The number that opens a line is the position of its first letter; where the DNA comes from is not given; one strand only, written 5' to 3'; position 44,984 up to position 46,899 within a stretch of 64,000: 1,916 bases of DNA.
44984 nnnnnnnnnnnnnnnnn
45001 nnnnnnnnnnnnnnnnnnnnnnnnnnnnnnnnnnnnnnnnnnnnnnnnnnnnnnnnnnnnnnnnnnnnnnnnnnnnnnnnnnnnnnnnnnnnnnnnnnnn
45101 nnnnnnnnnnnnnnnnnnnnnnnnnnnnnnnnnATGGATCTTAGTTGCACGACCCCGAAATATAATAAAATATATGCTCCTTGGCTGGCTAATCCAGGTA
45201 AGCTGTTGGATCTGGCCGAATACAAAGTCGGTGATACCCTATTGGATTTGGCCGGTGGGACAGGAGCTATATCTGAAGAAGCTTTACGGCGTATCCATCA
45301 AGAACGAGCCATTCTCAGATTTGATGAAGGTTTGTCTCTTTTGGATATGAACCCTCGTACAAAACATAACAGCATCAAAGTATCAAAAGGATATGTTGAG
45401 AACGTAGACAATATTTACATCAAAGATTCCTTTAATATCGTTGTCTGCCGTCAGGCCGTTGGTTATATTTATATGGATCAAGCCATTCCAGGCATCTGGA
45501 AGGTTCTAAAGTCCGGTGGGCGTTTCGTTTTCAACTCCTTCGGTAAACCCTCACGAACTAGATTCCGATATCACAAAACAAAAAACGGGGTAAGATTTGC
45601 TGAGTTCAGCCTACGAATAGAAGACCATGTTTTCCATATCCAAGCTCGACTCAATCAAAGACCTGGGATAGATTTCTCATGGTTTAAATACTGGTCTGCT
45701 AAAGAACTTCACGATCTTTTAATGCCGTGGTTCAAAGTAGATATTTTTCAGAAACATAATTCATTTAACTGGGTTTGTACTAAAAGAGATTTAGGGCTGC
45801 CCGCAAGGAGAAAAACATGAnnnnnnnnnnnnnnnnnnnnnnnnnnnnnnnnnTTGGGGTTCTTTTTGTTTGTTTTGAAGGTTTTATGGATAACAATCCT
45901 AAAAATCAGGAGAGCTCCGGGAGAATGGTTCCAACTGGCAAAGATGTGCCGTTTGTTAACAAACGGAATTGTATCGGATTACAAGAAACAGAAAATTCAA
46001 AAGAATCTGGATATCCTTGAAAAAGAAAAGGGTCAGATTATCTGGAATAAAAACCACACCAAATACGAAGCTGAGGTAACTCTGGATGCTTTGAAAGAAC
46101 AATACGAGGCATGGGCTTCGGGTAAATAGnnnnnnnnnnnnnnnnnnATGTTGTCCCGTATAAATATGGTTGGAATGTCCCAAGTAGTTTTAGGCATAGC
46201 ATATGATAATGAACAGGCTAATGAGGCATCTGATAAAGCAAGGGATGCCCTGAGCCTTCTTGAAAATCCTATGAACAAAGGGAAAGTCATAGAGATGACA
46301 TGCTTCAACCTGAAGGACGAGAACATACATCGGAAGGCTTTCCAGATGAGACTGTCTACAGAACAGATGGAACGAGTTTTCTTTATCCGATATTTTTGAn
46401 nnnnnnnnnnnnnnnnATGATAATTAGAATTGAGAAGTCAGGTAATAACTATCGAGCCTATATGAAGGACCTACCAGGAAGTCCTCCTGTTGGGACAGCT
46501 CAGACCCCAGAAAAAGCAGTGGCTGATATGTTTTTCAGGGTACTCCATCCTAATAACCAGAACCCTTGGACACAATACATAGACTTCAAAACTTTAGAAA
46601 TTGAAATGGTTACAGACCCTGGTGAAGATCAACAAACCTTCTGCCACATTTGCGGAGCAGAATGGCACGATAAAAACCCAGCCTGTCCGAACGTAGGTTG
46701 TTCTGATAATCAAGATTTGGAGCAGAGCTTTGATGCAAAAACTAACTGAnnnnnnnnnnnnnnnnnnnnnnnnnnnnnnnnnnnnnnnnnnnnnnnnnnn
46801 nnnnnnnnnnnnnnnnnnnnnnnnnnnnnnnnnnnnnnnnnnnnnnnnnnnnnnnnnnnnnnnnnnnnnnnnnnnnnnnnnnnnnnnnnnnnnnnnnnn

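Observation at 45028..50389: A plus-strand operon opens at a divergent promoter pair and encodes a SAM-dependent methyltransferase, an HU-like protein and a RelA/SpoT-HD alarmone hydrolase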

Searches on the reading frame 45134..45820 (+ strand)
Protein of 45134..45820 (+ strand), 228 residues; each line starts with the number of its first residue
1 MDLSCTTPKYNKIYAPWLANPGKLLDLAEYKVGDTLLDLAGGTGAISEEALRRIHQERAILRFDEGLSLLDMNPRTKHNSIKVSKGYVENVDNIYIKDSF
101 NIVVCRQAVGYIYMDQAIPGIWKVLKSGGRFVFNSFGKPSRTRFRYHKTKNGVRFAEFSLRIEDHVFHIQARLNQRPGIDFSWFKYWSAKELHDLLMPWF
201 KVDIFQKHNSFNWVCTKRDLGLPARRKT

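Call 3: search_protein_families(library=pfam, proteins=[window:45134-45820:+], max_evalue=0.1)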
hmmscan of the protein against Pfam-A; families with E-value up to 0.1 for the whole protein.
window:45134-45820:+ (228 aa): 5 families
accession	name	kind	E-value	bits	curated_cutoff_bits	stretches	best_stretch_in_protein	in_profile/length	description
PF13847.12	Methyltransf_31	-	4.5e-06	26.9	27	1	32-137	3-113/145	Methyltransferase domain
PF08241.18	Methyltransf_11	-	9.1e-06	26.7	21.2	1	37-133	1-95/95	Methyltransferase domain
PF01209.24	Ubie_methyltran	-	6.5e-05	22.8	20.1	1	24-143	39-161/233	ubiE/COQ5 methyltransferase family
PF13649.12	Methyltransf_25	-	0.00021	22.3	27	1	37-129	2-97/97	Methyltransferase domain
PF08242.18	Methyltransf_12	-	0.012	16.7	30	1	37-131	1-98/98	Methyltransferase domain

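Call 4: search_protein_families(library=phrogs, proteins=[window:45134-45820:+], max_evalue=0.01)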
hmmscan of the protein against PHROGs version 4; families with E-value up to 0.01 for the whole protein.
window:45134-45820:+ (228 aa): 1 family
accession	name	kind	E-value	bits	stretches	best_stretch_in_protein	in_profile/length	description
phrog_4752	-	other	3.3e-05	24.3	1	32-134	51-159/241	tRNA methyltransferase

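Call 12: search_protein_families(library=ncbifam, proteins=[window:45134-45820:+], max_evalue=0.1)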
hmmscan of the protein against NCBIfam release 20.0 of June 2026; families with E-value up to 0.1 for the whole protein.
window:45134-45820:+ (228 aa): 11 families
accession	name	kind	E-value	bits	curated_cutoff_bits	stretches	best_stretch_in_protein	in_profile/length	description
NF001240.0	PRK00216.1-1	equivalog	1.8e-06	27.2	378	1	25-142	56-177/251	bifunctional demethylmenaquinone methyltransferase/2-methoxy-6-polyprenyl-1,4-benzoquinol methylase UbiE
NF052510.1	methyltran_MpqE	exception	1e-05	25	335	1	27-146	41-164/234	methyl-plastoquinone biosynthesis methyltransferase MpqE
TIGR01934.1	MenG_MenH_UbiE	subfamily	1.7e-05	24.2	158.35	1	27-141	34-149/223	ubiquinone/menaquinone biosynthesis methyltransferase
TIGR02072.1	BioC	equivalog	3.2e-05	23.8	184.95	1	24-140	23-139/244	malonyl-ACP O-methyltransferase BioC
NF001244.0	PRK00216.1-5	equivalog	4.1e-05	23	216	1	25-143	41-163/236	bifunctional demethylmenaquinone methyltransferase/2-methoxy-6-polyprenyl-1,4-benzoquinol methylase UbiE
TIGR02469.1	CbiT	equivalog_domain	7.4e-05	23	78.3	1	25-134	12-121/124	precorrin-6Y C5,15-methyltransferase (decarboxylating) subunit CbiT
NF001242.0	PRK00216.1-3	equivalog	0.00018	21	351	1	35-138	73-180/258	bifunctional demethylmenaquinone methyltransferase/2-methoxy-6-polyprenyl-1,4-benzoquinol methylase UbiE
NF001241.0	PRK00216.1-2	equivalog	0.0033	17.1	327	1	29-146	48-160/231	demethylmenaquinone methyltransferase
NF043040.1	corrin_prot_MT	hypoth_equivalog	0.0063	16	180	1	29-135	37-149/216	corrinoid protein-associated methyltransferase CpaM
NF045667.1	MTase_DVU1556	equivalog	0.066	12.7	155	1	23-133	13-119/213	DVU_1556 family methyltransferase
NF008823.0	PRK11873.1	subfamily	0.071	12.6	263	0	23-133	68-181/272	arsenite methyltransferase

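Call 23: find_related_loci(query=window:45134-45820:+, collection=viral_contigs, flank=8000)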
Query window:45134-45820:+ (228 aa) in viral_contigs; peptide patterns used: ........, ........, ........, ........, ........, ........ (x = any residue, [..] = any of these).
6 stretches matched a pattern, but none encodes a relative of the query by tblastn (E <= 1e-3).

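Call 26: find_homologous_proteins(query=window:45134-45820:+, max_evalue=0.001)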
Query window:45134-45820:+ (228 aa): 45 proteins with E <= 0.001 among 305 candidates.
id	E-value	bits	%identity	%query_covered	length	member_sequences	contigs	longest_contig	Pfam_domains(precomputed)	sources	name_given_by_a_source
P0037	2.9e-155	533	100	100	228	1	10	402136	PF13847.13,PF08241.19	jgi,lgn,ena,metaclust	metaclust:\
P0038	3.1e-114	399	77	98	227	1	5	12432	-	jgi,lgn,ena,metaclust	metaclust:\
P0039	5.5e-110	385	71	100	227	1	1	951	PF13847.13,PF13649.13,PF01209.25,PF08241.19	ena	-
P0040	2.8e-81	291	59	94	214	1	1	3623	PF13847.13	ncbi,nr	ncbi:MAG: class I SAM-dependent methyltransferase [Bacteroidales bacterium]|nr:class I SAM-dependent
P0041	1.1e-62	230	52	96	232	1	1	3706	PF13489.13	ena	-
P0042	1.3e-60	223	50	96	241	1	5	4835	PF13847.13,PF13489.13,PF13649.13,PF08241.19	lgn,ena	-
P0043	2.6e-57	212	48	95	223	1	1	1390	PF13489.13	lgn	-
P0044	1.7e-51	193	47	93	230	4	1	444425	-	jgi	-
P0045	9.7e-42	161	43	96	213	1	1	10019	PF13847.13,PF13489.13,PF13649.13,PF01728.26,PF01209.25,PF08241.19,PF08242.19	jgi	jgi:ubiquinone/menaquinone biosynthesis C-methylase UbiE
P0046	1.2e-39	154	40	94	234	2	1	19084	PF13847.13,PF13489.13,PF13649.13,PF01209.25,PF08241.19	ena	-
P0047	1.1e-38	151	42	96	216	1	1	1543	PF13489.13,PF13649.13,PF08241.19,PF08242.19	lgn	-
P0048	3.3e-38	150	39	96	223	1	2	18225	PF13489.13,PF03602.22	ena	-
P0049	5.3e-37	146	40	94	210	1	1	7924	PF13489.13,PF13649.13,PF08241.19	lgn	-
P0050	4.5e-35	140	38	94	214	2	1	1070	PF13847.13,PF13489.13,PF13649.13,PF01209.25,PF08241.19,PF08242.19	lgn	-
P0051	5.4e-35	139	38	94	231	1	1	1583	PF13847.13,PF13489.13,PF13649.13,PF01209.25,PF08241.19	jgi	jgi:ubiquinone/menaquinone biosynthesis C-methylase UbiE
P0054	1.3e-32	131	38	96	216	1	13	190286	PF13489.13,PF13649.13,PF08242.19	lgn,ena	-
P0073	6.2e-26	110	35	88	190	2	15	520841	PF13489.13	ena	-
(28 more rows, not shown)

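Call 27: find_encoding_contigs(protein=P0044, flank=7000, max_places=1)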
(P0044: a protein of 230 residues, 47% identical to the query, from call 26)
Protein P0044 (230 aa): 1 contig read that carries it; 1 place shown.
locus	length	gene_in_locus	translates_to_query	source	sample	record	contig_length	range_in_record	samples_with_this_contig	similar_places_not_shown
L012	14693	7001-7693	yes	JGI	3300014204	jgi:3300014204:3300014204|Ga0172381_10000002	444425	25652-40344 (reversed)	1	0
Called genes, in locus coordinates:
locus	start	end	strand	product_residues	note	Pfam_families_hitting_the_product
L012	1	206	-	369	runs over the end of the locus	PF13672:PP2C_2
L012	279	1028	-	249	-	PF00092:VWA (weak)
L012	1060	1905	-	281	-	-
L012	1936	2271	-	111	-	-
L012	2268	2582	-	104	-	PF01978:TrmB (weak)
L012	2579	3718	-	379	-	PF02540:NAD_synthase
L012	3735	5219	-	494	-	-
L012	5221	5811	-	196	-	-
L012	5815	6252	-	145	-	-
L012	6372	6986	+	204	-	-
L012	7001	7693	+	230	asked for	-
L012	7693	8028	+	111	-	-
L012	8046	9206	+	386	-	PF04127:DFP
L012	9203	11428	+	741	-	-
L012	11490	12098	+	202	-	PF01844:HNH, PF14279:HNH_5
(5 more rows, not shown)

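Call 28: find_encoding_contigs(protein=P0054, flank=7000, max_places=1)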
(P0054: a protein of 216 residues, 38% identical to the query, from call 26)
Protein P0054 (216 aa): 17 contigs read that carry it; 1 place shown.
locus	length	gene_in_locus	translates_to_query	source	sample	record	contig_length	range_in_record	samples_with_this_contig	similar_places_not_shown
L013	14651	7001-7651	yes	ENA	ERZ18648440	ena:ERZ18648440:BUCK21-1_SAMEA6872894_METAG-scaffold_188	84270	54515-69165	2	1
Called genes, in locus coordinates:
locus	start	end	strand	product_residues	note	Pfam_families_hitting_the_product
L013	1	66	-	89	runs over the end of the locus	-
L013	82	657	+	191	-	-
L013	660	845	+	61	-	-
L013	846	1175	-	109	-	-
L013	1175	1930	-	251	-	PF01170:UPF0020 (faint), PF01555:N6_N4_Mtase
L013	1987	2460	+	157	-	-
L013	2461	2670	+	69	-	-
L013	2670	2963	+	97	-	-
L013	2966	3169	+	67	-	-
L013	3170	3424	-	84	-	-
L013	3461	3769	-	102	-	-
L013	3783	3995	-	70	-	-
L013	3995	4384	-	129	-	-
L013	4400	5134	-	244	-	PF00696:AA_kinase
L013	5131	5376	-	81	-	-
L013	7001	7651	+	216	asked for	PF13489:Methyltransf_23, PF08242:Methyltransf_12 (weak), PF13649:Methyltransf_25 (weak)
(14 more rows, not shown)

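Call 29: find_encoding_contigs(protein=P0073, flank=7000, max_places=1)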
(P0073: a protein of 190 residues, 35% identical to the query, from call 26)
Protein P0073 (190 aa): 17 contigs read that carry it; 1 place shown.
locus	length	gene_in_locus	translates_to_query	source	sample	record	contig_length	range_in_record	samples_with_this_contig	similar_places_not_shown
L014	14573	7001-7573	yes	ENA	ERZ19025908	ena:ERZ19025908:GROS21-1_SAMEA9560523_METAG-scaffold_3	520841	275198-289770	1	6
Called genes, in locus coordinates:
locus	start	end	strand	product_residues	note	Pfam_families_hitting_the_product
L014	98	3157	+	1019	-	PF00092:VWA (weak)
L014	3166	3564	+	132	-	-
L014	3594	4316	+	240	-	PF15891:Nuc_deoxyri_tr2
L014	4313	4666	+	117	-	-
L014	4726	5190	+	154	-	-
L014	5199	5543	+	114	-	-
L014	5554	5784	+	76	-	-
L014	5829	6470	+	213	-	PF13328:HD_4, PF01966:HD (weak)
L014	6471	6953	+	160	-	-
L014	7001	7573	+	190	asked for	PF13489:Methyltransf_23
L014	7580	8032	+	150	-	PF02481:DNA_processg_A, PF10686:YAcAr, PF18306:LDcluster4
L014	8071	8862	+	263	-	PF03819:MazG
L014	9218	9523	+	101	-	PF00293:NUDIX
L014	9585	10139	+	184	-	PF13328:HD_4 (faint)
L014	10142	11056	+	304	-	-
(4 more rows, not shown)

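Call 47: search_solved_structures(query=A3, max_evalue=0.01, show_alignments=1)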
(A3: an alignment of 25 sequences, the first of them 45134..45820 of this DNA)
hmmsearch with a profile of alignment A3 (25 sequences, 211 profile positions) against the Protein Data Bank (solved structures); distinct sequences matched with E-value up to 0.01: 21.
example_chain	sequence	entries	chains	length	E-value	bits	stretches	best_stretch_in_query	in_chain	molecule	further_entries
3ofj_A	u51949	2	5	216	7.5e-06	28.9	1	34-175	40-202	Nodulation protein S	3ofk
8vyd_A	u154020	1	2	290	1.3e-05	28.1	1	31-137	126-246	SAM-dependent methyltransferase, UPF0020 family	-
8rdl_A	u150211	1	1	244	6e-05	25.9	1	22-126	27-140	ToxA protein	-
1vl5_A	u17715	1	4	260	6.1e-05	25.9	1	22-206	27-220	unknown conserved protein BH2331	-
1wzn_A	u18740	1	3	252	0.00011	25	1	8-125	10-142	SAM-dependent methyltransferase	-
1xxl_A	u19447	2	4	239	0.00027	23.8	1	25-129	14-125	YcgJ protein | ycgJ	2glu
9fce_A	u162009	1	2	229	0.00063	22.6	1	33-125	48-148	SAM dependent methyltransferase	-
9fcu_A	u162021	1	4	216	0.0012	21.7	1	33-144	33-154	SAM-dependent methyltransferase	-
1y8c_A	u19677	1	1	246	0.0012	21.7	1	36-130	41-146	S-adenosylmethionine-dependent methyltransferase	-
7zgt_A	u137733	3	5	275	0.0017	21.2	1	33-127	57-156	Methyltransferase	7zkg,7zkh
9ri2_A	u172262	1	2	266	0.0028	20.5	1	29-132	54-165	Methyltransferase, putative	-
9fcx_A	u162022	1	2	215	0.0041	19.9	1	33-144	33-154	SAM-dependent methyltransferase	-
5jdz_A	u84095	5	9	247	0.0045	19.8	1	32-128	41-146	Methyl transferase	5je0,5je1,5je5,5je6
5jdy_A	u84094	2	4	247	0.0047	19.8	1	32-128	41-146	Methyl transferase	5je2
5je3_A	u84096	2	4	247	0.0047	19.8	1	32-128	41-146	Methyl transferase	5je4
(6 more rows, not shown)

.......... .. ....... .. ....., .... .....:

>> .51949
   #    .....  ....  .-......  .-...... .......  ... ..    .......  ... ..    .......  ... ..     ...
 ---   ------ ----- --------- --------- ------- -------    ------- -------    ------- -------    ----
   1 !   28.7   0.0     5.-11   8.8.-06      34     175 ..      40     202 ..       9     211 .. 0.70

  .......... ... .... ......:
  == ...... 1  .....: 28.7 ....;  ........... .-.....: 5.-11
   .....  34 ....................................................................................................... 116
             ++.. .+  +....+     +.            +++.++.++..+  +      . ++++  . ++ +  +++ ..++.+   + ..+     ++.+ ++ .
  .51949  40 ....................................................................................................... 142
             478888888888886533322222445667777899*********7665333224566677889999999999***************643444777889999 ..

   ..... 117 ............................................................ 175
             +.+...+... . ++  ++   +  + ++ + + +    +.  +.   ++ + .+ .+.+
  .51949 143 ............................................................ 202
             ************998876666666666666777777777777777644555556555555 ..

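Call 48: search_protein_families(library=padloc, proteins=[window:45134-45820:+], max_evalue=0.01)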
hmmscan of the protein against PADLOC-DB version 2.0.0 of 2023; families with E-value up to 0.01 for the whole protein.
window:45134-45820:+ (228 aa): 1 family
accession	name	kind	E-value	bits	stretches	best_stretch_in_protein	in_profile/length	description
PDLC04134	mad2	-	2.5e-07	27.9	1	25-187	284-437/492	mads_2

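Call 93: predict_structure(alignment_id=A3)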
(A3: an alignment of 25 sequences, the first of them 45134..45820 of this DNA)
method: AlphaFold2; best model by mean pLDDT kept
length: 228 residues; sequences in the alignment: 25
mean_pLDDT: 88.0   pTM: 0.84
mean pLDDT of the five models: 88.0, 87.9, 87.6, 86.6, 85.8
residues with pLDDT >= 90: 175; 70-90: 21; 50-70: 19; < 50: 13
segments of 3 or more residues with pLDDT < 50: 1-9, 11-13
pLDDT, mean of each block of 10 residues (from residue 1): 40 58 95 96 92 90 77 93 96 97 91 96 97 94 93 94 95 91 94 97 94 93 55
secondary structure, 60 per line:
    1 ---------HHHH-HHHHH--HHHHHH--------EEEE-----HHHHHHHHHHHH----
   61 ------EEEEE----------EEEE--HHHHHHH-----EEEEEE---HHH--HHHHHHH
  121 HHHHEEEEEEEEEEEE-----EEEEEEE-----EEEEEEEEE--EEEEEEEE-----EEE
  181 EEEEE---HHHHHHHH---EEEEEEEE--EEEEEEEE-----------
elements in order: H10-13 H15-19 H22-27 E36-39 H45-56 E67-71 E82-85 H88-94 E100-105 H114-124 E125-136 E142-148 E154-162 E165-172 E178-185 H189-196 E200-207 E210-217

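Call 96: fold_search(model_id=the predicted structure, library=pdb)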
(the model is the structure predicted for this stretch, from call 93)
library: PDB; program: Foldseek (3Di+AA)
matches with E <= 10: 1137; with E <= 0.001: 348
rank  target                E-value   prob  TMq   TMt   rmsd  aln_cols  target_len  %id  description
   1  1wzn_A                2.6e-11  1.00  0.65  0.61   4.8       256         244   16  Crystal Structure of the SAM-dependent methyltransferase from Pyrococcus horikoshii OT3 (released 2006-03-14)
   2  7pd7_C                1.5e-10  1.00  0.65  0.60   4.8       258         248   13  Crocagin methyl transferase CgnL (released 2022-08-17)
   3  7pd7_A                2.8e-10  1.00  0.58  0.54   6.0       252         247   14  Crocagin methyl transferase CgnL (released 2022-08-17)
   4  7pd7_B                3.0e-10  1.00  0.60  0.55   5.8       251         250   15  Crocagin methyl transferase CgnL (released 2022-08-17)
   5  7pd7_D                5.2e-10  1.00  0.61  0.57   4.8       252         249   13  Crocagin methyl transferase CgnL (released 2022-08-17)
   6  6m81_A                2.9e-09  1.00  0.62  0.59   5.0       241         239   12  Crystal structure of TylM1 Y14F bound to SAH and dTDP-phenol (released 2019-03-13)
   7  4oqe_A                3.5e-09  1.00  0.63  0.60   4.7       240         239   13  Crystal structure of the tylM1 N,N-dimethyltransferase in complex with SAH and TDP-Fuc3NMe (released 2014-02-26)
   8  6m81_C                4.4e-09  1.00  0.60  0.58   5.2       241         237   12  Crystal structure of TylM1 Y14F bound to SAH and dTDP-phenol (released 2019-03-13)
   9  4hgy_A                5.7e-09  1.00  0.64  0.62   4.3       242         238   12  Structure of the CcbJ Methyltransferase from Streptomyces caelestis (released 2013-10-30)
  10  4hgz_C                7.2e-09  1.00  0.61  0.59   5.8       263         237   12  Structure of the CcbJ Methyltransferase from Streptomyces caelestis (released 2013-10-30)
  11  4hgz_A                7.7e-09  1.00  0.63  0.61   6.3       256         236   11  Structure of the CcbJ Methyltransferase from Streptomyces caelestis (released 2013-10-30)
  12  3thr_C                7.7e-09  1.00  0.53  0.44   9.6       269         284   12  Crystal structure of rat native liver Glycine N-methyltransferase complexed with 5-methyltetrahydrofolate monoglutamat (released 2011-11-16)
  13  1ve3_B                8.7e-09  1.00  0.56  0.57   9.3       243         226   13  Crystal structure of PH0226 protein from Pyrococcus horikoshii OT3 (released 2005-05-24)
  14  1r8x_B                8.7e-09  1.00  0.57  0.47   8.8       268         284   13  Crystal Structure of Mouse Glycine N-Methyltransferase (Tetragonal Form) (released 2004-09-21)
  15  4oqd_C                1.0e-08  1.00  0.65  0.62   4.4       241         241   12  Crystal structure of the tylM1 N,N-dimethyltransferase in complex with SAH and TDP-Qui3NMe2 (released 2014-02-26)
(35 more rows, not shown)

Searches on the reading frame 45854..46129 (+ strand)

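Call 3: search_protein_families(library=pfam, proteins=[window:45854-46129:+], max_evalue=0.1)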
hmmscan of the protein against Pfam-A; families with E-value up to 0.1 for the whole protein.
window:45854-46129:+ (91 aa): 1 family
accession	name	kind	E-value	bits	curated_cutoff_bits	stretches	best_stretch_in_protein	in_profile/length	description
PF18579.7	Raf1_HTH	-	0.017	15.2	27.3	1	15-37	6-28/61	Rubisco accumulation factor 1 helix turn helix domain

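Call 4: search_protein_families(library=phrogs, proteins=[window:45854-46129:+], max_evalue=0.01)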
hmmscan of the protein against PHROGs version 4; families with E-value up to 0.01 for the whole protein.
window:45854-46129:+ (91 aa): 0 families

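Call 48: search_protein_families(library=padloc, proteins=[window:45854-46129:+], max_evalue=0.01)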
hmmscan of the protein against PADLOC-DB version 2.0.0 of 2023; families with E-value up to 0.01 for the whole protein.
window:45854-46129:+ (91 aa): 0 families

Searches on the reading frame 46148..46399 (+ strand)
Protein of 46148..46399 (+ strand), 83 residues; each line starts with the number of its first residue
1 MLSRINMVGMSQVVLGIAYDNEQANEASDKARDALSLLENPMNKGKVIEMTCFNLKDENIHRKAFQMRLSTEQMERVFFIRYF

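Call 3: search_protein_families(library=pfam, proteins=[window:46148-46399:+], max_evalue=0.1)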
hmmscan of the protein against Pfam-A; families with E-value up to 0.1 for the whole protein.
window:46148-46399:+ (83 aa): 2 families
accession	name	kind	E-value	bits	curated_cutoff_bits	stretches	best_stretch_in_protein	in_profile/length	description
PF03763.18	Remorin_C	-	0.076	13.3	29.7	1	25-75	34-84/107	Remorin, C-terminal region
PF05659.16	RPW8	-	0.098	12.7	30.4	0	22-65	52-95/139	Arabidopsis broad-spectrum mildew resistance protein RPW8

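Call 4: search_protein_families(library=phrogs, proteins=[window:46148-46399:+], max_evalue=0.01)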
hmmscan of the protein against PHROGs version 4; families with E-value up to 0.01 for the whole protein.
window:46148-46399:+ (83 aa): 0 families

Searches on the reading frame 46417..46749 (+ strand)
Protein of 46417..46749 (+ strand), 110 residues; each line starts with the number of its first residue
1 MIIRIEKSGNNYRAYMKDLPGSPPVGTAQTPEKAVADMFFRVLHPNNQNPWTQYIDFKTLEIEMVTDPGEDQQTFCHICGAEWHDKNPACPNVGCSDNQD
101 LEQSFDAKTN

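Call 3: search_protein_families(library=pfam, proteins=[window:46417-46749:+], max_evalue=0.1)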
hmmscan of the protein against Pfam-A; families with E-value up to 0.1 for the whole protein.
window:46417-46749:+ (110 aa): 0 families

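Call 4: search_protein_families(library=phrogs, proteins=[window:46417-46749:+], max_evalue=0.01)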
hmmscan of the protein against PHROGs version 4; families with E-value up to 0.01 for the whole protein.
window:46417-46749:+ (110 aa): 0 families

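Call 48: search_protein_families(library=padloc, proteins=[window:46417-46749:+], max_evalue=0.01)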
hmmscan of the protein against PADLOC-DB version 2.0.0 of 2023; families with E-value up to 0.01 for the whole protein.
window:46417-46749:+ (110 aa): 0 families
